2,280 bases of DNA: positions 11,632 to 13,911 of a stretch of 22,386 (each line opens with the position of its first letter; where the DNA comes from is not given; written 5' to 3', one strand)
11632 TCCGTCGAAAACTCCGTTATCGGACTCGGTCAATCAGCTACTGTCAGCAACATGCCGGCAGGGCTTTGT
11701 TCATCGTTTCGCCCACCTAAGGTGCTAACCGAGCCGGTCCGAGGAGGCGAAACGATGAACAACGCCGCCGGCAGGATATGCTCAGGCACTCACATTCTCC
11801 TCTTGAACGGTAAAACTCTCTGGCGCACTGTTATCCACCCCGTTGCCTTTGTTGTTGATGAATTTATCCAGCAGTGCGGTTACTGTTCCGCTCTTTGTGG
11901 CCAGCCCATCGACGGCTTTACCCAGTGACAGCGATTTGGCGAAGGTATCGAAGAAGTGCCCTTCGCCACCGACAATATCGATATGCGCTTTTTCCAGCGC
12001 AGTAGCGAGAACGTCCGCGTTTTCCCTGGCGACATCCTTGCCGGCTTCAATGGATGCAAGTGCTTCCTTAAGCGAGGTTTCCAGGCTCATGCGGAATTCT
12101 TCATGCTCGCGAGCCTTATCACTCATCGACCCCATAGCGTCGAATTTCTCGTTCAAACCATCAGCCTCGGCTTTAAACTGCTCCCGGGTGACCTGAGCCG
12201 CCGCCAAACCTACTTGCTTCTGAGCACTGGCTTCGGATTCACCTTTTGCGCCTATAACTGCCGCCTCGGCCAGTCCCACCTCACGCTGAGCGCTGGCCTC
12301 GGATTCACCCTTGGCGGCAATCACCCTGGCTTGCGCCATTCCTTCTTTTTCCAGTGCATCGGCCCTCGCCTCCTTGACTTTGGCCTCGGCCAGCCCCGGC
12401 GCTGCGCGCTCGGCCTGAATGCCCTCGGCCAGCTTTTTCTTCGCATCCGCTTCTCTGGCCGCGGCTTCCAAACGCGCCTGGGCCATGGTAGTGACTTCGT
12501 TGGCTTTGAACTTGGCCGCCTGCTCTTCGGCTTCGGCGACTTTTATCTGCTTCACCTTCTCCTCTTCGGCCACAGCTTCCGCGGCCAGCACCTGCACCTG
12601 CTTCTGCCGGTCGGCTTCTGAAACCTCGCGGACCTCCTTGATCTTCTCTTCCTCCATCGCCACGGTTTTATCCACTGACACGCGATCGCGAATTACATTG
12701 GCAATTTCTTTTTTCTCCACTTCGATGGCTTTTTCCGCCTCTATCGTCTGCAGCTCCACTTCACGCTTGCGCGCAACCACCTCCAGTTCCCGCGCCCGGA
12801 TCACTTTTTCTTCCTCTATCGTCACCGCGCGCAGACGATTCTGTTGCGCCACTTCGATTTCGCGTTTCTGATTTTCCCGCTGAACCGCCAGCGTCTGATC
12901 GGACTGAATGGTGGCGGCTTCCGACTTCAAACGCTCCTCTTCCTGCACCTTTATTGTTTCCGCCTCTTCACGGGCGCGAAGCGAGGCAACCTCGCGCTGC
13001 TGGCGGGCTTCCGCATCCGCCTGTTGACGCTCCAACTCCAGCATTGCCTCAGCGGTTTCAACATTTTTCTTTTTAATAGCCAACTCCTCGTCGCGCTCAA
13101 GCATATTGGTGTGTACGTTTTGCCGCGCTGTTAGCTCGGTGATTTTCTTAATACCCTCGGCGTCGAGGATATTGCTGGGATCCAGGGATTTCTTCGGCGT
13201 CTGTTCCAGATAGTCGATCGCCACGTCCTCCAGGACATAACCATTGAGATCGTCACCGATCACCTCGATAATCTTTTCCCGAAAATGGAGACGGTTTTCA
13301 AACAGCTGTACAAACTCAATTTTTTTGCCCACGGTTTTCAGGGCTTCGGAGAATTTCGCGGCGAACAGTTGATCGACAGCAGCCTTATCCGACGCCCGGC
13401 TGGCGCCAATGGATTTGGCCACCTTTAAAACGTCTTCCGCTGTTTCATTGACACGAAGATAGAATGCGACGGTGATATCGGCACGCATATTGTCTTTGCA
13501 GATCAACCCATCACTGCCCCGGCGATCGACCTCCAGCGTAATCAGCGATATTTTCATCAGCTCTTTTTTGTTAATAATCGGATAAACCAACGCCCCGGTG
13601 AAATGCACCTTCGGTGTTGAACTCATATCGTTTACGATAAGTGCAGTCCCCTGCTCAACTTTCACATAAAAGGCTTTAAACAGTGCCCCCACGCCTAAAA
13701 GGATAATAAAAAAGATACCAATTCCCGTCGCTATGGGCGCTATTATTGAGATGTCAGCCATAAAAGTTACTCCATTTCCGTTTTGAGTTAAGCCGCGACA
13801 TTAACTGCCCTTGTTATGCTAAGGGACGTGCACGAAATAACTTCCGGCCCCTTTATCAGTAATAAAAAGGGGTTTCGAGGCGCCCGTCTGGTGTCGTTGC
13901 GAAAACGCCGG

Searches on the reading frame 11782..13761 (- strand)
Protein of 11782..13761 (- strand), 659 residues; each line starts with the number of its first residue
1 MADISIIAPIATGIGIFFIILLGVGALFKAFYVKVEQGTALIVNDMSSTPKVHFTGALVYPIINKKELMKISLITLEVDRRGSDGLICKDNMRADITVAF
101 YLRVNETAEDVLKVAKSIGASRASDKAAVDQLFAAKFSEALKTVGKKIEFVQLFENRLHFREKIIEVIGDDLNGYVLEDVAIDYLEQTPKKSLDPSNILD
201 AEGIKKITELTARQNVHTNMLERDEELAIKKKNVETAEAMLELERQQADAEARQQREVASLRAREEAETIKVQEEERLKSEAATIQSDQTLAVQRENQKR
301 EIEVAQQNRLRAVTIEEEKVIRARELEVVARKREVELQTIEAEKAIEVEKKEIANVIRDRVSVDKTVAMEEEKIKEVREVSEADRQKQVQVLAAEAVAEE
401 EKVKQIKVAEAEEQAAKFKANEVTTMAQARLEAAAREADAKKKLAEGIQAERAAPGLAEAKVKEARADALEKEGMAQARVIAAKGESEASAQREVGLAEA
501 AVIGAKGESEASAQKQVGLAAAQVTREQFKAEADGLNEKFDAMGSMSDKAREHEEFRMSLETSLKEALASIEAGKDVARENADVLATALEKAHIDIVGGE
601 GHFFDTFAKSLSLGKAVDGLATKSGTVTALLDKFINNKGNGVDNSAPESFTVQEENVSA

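Call 5: search_protein_families(library=pfam, proteins=[window:11782-13761:-], max_evalue=0.01)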
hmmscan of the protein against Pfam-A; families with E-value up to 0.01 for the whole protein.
window:11782-13761:- (659 aa): 1 family
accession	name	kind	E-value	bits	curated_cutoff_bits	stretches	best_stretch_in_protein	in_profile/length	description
PF25710.1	CrAss_Ring_3_4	-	0.0053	16.5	27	1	157-237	150-227/230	Phage tail ring protein 3/4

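Call 6: search_protein_families(library=ncbifam, proteins=[window:11782-13761:-], max_evalue=0.01)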
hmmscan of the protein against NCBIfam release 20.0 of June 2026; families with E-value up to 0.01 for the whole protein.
window:11782-13761:- (659 aa): 0 families

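Call 17: search_protein_families(library=padloc, proteins=[window:11782-13761:-], max_evalue=0.01)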
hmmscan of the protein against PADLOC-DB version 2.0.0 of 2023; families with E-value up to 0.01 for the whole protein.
window:11782-13761:- (659 aa): 0 families

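Call 29: search_protein_families(library=pfam, proteins=[window:11782-13761:-], max_evalue=10)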
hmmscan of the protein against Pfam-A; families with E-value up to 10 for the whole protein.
window:11782-13761:- (659 aa): 1 family
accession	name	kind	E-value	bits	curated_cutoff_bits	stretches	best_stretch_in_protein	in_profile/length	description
PF25710.1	CrAss_Ring_3_4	-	0.0053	16.5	27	1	157-237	150-227/230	Phage tail ring protein 3/4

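Call 30: search_solved_structures(query=window:11782-13761:-, max_evalue=0.1)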
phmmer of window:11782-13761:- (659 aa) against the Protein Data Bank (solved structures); distinct sequences matched with E-value up to 0.1: 0.

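Call 64: search_dna_similar(query=window:11782-13761:-, collection=plasmids, mode=protein, max_rows=12)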
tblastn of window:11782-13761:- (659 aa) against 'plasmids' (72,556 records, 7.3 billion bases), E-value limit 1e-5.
Records with a match: 317; places in all: 317; records where one place covers at least 80% of the query: 11.
Best place of each record, by identity: 60-80% 2; <60% 315.
By first word of the organism name: Escherichia 229; Shigella 27; Salmonella 5; Agrobacterium 5; Shinella 5; Variovorax 4; Paracoccus 4; Streptomyces 3; Klebsiella 3; Thioclava 3; and 24 more.
By predicted mobility (MOB-suite, as given by PLSDB): conjugative 260; non-mobilizable 53; mobilizable 4.
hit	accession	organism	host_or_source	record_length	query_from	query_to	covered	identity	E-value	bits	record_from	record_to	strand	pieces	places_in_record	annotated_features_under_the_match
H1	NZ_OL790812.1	Proteus mirabilis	-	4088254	29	636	92%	61.1%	0e+0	642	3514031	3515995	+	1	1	none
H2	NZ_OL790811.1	Proteus mirabilis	-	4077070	29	636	92%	61.1%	0e+0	642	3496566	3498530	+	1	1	none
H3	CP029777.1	Deinococcus actinosclerus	mixed culture,wastewater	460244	29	634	92%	59.5%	0e+0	587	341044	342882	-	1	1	hypothetical protein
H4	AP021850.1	Deinococcus grandis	-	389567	29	634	92%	59.2%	0e+0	585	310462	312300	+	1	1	hypothetical protein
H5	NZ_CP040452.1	Halomonas sp. PA16-9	-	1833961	29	636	92%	54.6%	2e-156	506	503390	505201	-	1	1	none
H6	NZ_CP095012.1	Streptomyces sp. 2P-4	cell culture,mudflats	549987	31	644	93%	50.7%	2e-130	431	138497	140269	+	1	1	flotillin family protein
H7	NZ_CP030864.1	Streptomyces globosus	cell culture,environment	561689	31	644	93%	50.5%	7e-131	432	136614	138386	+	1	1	flotillin family protein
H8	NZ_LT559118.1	Nonomuraea gerenzanensis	-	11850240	31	637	92%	50.9%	1e-133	441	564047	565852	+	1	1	none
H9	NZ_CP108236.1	Streptomyces sp. NBC_00080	-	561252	31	644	93%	50.0%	8e-127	421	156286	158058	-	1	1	flotillin family protein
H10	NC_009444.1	Pseudomonas fluorescens SBW25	-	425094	29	630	91%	50.5%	9e-145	473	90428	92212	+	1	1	SPFH domain-containing protein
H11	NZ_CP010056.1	Hymenobacter sp. DG25B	single cell,soil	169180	31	641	82%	44.1%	3e-86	411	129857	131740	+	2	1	hypothetical protein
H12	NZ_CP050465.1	Vibrio campbellii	single cell,seawater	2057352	32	640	79%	37.3%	2e-51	274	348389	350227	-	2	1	none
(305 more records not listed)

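Call 66: get_annotated_region(hit=H6, flank=8000)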
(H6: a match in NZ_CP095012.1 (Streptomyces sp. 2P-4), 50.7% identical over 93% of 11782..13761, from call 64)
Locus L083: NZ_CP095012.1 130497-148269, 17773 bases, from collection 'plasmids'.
description: Streptomyces sp. 2P-4 plasmid unnamed1, complete sequence
organism: Streptomyces sp. 2P-4 (NCBI taxid 2931974)
taxonomy: Bacteria; Actinomycetota; Actinomycetes; Kitasatosporales; Streptomycetaceae; Streptomyces; Streptomyces sp. 2P-4
host: -; source: cell culture,mudflats; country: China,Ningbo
typing (MOB-suite, as given by PLSDB): non-mobilizable
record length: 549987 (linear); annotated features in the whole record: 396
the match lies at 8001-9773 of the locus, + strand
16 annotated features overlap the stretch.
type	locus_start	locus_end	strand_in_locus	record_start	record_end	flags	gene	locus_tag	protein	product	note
CDS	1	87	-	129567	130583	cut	-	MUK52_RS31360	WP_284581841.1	alpha/beta hydrolase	-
CDS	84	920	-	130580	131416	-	-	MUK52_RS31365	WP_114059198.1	hypothetical protein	-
CDS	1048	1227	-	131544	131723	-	-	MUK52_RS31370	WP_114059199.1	hypothetical protein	-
CDS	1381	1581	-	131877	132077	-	-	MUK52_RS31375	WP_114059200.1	hypothetical protein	-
CDS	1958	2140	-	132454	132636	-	-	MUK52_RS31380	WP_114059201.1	hypothetical protein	-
CDS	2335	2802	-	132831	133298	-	-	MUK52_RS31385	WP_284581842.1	RNA polymerase sigma factor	GO:0006352 - DNA-templated transcription initiation [Evidence IEA]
CDS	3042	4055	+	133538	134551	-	-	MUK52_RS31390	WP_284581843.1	ABC transporter ATP-binding protein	-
CDS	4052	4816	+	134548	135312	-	-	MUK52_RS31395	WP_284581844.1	ABC transporter permease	-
CDS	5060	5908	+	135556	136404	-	-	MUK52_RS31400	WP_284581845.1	hypothetical protein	-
CDS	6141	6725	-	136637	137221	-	-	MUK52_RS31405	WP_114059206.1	TetR/AcrR family transcriptional regulator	GO:0006355 - regulation of DNA-templated transcription [Evidence IEA]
CDS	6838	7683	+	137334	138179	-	-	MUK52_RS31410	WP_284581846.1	class I SAM-dependent methyltransferase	-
CDS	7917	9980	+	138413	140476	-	-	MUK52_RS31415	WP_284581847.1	flotillin family protein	-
CDS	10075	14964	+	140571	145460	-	-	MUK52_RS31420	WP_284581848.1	DNA repair ATPase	-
CDS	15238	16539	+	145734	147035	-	nhaA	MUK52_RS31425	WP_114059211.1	Na+/H+ antiporter NhaA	GO:0006885 - regulation of pH [Evidence IEA]; GO:0006814 - sodium ion transport [Evidence IEA]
CDS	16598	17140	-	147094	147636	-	-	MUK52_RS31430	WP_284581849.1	MOSC domain-containing protein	-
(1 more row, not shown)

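Call 67: get_annotated_region(hit=H10, flank=8000)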
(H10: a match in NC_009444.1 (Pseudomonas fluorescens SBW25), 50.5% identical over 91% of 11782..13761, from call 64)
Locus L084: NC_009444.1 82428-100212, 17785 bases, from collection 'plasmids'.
description: Pseudomonas fluorescens SBW25 plasmid pQBR103, complete sequence
organism: Pseudomonas fluorescens SBW25 (NCBI taxid 216595)
taxonomy: Bacteria; Pseudomonadota; Gammaproteobacteria; Pseudomonadales; Pseudomonadaceae; Pseudomonas; Pseudomonas fluorescens; Pseudomonas fluorescens SBW25
host: -; source: -; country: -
typing (MOB-suite, as given by PLSDB): non-mobilizable; replicon rep_cluster_1081; mating-pair formation MPF_I
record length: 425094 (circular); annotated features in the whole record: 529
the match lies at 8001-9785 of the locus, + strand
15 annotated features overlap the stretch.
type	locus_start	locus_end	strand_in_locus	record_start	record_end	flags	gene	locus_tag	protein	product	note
CDS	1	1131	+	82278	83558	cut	-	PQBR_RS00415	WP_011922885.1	site-specific DNA-methyltransferase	GO:0006306 - DNA methylation [Evidence IEA]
CDS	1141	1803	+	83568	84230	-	-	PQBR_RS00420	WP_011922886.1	hypothetical protein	-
CDS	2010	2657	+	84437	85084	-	-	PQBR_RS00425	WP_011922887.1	YjfI family protein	-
CDS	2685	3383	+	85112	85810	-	-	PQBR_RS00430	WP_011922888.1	PspA/IM30 family protein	-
CDS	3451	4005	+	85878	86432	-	-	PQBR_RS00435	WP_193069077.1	rhomboid family intramembrane serine protease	-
CDS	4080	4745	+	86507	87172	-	-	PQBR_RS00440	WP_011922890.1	DUF2491 family protein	-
CDS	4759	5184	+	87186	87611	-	-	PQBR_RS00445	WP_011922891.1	DUF350 domain-containing protein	-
CDS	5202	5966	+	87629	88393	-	-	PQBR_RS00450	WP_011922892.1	DUF1190 domain-containing protein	-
CDS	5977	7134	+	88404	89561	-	-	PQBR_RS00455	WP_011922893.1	glutathionylspermidine synthase family protein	-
CDS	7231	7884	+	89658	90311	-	-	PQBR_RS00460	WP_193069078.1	hypothetical protein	-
CDS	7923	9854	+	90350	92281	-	-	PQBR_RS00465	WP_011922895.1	SPFH domain-containing protein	-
CDS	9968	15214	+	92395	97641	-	-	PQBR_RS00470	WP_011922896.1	DNA repair ATPase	-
CDS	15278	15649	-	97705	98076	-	-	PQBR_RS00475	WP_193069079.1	histone-like nucleoid-structuring protein, MvaT/MvaU family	GO:0071824 - protein-DNA complex organization [Evidence IEA]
CDS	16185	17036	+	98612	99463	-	-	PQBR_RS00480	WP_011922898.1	hypothetical protein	-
CDS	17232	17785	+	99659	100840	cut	-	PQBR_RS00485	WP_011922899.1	C2H2-type zinc finger protein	-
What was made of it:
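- Copies occur on the megaplasmid pQBR103 and on Streptomyces linear plasmids (calls 64, 66, 67).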
